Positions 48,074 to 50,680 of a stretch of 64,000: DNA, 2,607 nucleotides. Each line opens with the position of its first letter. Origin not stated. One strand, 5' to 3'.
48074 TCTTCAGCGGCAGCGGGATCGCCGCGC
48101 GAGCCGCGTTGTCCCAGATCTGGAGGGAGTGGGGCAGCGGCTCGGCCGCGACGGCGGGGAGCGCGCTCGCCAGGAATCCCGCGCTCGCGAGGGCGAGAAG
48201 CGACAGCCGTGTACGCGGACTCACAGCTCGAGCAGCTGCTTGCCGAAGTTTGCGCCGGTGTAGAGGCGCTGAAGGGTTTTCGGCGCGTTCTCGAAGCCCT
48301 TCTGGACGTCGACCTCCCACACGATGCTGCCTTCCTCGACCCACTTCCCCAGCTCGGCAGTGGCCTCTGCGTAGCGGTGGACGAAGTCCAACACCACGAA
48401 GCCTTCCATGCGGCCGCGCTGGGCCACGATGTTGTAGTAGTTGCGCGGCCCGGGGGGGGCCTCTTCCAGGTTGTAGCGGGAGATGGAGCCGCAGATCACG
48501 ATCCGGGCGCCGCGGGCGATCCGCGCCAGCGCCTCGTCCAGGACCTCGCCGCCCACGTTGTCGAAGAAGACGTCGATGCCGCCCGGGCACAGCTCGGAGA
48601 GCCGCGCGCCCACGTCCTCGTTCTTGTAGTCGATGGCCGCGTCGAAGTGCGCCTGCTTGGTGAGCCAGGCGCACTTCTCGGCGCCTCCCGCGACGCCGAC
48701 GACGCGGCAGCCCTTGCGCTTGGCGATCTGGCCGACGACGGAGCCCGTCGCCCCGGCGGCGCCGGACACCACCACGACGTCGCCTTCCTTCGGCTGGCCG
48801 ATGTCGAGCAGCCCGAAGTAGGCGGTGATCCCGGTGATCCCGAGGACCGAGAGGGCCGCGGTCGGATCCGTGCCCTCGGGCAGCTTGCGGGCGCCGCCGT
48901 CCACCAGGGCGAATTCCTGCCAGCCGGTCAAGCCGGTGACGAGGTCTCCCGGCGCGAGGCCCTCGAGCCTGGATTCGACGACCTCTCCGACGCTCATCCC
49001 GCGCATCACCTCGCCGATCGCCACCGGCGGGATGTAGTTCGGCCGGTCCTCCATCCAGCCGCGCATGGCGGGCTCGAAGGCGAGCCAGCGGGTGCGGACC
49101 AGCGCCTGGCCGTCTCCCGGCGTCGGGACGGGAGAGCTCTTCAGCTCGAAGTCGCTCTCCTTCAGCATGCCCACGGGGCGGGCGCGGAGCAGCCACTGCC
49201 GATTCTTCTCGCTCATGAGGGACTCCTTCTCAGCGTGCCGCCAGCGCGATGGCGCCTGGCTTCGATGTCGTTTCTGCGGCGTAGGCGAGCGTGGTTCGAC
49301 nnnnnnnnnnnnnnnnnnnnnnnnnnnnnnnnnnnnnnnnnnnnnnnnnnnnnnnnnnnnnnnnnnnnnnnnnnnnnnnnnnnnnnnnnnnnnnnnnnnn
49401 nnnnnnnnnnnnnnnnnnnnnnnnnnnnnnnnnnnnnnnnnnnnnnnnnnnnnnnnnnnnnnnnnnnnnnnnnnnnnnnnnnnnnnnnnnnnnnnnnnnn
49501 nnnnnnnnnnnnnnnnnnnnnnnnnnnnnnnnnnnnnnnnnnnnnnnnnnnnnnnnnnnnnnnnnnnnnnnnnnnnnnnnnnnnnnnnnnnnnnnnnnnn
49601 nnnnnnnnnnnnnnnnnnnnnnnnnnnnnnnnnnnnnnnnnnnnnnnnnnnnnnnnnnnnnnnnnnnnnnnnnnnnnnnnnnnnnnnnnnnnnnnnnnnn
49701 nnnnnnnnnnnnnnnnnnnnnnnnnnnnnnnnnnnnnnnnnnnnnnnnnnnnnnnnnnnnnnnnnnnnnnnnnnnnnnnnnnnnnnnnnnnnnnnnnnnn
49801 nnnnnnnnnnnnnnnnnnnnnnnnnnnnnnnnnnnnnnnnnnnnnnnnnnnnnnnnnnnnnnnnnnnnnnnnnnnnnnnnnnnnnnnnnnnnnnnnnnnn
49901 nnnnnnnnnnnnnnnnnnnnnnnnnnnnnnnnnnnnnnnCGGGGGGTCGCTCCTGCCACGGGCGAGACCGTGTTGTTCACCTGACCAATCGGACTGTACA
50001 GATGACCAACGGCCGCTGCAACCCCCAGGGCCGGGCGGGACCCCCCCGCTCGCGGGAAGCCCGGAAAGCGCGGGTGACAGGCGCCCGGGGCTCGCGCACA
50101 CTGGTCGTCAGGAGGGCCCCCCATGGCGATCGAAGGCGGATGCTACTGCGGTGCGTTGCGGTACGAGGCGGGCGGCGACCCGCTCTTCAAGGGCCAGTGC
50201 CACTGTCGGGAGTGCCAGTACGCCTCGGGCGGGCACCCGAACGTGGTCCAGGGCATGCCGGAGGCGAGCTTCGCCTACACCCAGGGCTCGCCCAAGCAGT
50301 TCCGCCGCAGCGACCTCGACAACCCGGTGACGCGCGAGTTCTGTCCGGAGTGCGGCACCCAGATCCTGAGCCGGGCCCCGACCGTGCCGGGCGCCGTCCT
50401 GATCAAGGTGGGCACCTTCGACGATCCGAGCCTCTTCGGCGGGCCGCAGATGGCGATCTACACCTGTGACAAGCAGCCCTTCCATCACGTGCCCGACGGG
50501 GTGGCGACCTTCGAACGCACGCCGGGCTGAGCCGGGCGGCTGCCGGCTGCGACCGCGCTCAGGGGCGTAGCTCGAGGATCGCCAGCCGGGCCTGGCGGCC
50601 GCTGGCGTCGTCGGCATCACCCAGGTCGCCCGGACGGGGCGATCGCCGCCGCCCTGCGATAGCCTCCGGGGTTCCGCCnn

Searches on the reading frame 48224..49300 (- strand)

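Call 29: search_protein_families(library=pfam, proteins=[window:48224-49300:-], max_evalue=0.00001)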
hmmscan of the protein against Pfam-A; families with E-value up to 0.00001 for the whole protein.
window:48224-49300:- (359 aa): 3 families
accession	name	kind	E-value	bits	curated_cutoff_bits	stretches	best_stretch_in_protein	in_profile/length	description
PF16884.10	ADH_N_2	-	2.7e-38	130.6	31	1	34-136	1-103/108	N-terminal domain of oxidoreductase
PF00107.32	ADH_zinc_N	-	6.2e-19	68.7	31.8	1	185-315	2-125/129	Zinc-binding dehydrogenase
PF13602.12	ADH_zinc_N_2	-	2.8e-12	48.2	27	1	219-355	3-132/134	Zinc-binding dehydrogenase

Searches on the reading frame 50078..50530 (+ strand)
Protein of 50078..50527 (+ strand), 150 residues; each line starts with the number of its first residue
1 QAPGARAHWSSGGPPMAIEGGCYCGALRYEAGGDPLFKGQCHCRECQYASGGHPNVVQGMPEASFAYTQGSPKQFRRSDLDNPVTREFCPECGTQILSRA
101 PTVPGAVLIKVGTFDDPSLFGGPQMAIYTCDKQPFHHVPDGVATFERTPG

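Call 29: search_protein_families(library=pfam, proteins=[window:50078-50527:+], max_evalue=0.00001)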
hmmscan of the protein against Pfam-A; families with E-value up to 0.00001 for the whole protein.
window:50078-50527:+ (150 aa): 1 family
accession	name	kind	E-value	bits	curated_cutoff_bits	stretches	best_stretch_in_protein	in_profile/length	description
PF04828.22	GFA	-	2.8e-28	98.7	24.3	1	18-130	2-114/115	Glutathione-dependent formaldehyde-activating enzyme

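Call 34: find_encoding_contigs(protein=window:50123-50530:+, flank=10000, max_places=3)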
Protein window:50123-50530:+ (135 aa): no gene with exactly this product is on record in the collection.
